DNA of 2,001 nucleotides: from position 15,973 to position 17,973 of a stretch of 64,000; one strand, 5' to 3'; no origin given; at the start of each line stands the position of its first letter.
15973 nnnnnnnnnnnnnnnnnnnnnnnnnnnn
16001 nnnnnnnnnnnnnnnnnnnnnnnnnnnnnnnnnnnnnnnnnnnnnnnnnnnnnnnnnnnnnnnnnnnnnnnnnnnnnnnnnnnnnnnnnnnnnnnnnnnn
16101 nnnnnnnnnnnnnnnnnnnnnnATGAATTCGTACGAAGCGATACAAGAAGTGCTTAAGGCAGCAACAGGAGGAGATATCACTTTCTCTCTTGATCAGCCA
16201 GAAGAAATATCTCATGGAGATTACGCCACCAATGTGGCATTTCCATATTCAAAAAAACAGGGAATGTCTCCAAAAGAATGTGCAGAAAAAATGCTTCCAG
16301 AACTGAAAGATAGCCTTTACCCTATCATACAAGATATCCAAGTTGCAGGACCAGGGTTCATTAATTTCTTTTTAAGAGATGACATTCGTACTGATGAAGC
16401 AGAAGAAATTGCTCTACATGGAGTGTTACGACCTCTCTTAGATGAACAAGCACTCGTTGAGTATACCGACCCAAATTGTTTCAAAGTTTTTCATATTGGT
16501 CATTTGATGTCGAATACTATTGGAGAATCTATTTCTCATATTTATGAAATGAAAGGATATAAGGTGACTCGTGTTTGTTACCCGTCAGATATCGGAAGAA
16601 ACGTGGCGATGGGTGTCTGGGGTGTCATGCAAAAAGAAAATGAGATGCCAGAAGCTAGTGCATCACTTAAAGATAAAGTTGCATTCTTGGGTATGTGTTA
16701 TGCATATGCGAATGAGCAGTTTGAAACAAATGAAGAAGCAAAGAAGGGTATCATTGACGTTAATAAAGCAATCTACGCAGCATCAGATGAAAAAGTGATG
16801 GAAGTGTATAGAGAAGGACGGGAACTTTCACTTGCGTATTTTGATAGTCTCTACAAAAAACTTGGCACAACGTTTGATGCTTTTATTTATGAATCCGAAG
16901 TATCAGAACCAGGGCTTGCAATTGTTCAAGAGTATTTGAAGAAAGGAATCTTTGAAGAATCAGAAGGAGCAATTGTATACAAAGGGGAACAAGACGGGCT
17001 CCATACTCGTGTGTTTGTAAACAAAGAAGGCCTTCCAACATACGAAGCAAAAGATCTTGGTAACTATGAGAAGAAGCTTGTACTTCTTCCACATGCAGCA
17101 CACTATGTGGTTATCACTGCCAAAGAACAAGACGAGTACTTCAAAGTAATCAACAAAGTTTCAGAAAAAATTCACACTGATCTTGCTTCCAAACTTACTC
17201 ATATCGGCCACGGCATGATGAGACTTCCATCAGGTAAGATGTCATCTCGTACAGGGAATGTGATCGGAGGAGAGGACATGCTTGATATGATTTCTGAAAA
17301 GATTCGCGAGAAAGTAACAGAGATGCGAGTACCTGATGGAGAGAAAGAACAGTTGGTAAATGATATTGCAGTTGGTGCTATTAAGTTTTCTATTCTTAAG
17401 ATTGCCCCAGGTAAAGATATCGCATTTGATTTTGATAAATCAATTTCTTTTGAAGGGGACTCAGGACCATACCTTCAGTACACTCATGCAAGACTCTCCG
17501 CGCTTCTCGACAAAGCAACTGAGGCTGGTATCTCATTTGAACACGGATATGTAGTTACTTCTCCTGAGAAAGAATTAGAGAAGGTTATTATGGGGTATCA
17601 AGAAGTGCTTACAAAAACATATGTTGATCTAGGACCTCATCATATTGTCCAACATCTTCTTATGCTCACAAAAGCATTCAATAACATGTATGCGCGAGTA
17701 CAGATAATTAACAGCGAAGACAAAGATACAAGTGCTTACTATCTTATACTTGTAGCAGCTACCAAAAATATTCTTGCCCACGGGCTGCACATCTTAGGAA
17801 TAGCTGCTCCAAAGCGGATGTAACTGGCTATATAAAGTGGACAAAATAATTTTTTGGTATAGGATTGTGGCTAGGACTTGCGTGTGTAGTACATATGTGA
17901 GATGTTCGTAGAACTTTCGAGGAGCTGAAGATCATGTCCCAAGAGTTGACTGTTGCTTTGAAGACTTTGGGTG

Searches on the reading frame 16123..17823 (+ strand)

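Call 89: search_protein_families(library=pfam, proteins=[window:16123-17823:+], max_evalue=0.0001)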
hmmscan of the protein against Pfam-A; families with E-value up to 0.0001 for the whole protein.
window:16123-17823:+ (566 aa): 3 families
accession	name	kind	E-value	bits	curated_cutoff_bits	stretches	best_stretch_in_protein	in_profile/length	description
PF00750.26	tRNA-synt_1d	-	2.3e-37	129.2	23.3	1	109-437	21-349/349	tRNA synthetases class I (R), catalytic domain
PF05746.21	DALR_1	-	6.5e-22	78.3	22.3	1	451-566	1-117/117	DALR anticodon binding domain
PF03485.21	Arg_tRNA_synt_N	-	2.9e-19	69.9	21.5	1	5-84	5-85/85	Arginyl tRNA synthetase N terminal domain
